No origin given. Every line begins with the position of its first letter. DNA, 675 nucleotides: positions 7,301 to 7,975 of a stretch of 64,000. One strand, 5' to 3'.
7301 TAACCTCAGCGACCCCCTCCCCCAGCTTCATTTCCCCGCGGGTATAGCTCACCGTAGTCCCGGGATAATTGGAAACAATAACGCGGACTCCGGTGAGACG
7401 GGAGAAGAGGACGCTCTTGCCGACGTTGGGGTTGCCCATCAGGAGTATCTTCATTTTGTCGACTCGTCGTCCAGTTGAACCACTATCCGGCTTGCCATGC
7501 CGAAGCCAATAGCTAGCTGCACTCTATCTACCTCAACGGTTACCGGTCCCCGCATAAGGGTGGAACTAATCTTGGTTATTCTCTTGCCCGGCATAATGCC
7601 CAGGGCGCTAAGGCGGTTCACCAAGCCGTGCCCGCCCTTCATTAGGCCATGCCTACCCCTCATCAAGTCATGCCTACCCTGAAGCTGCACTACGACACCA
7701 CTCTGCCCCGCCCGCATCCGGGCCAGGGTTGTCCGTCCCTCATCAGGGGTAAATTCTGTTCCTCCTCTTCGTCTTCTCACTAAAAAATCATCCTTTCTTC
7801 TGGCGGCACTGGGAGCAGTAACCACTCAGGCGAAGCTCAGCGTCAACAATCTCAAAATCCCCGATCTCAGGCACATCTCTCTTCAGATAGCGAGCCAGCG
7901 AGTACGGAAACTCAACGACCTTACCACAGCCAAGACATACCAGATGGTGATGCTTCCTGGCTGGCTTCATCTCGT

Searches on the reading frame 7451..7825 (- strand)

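Call 9: search_protein_families(library=pfam, proteins=[window:7451-7825:-], max_evalue=0.00001)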
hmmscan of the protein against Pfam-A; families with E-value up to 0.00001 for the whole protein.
window:7451-7825:- (124 aa): 1 family
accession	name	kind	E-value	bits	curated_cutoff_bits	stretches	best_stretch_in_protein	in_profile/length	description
PF04023.20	FeoA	-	9.3e-16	58.1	23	1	33-117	2-73/74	FeoA domain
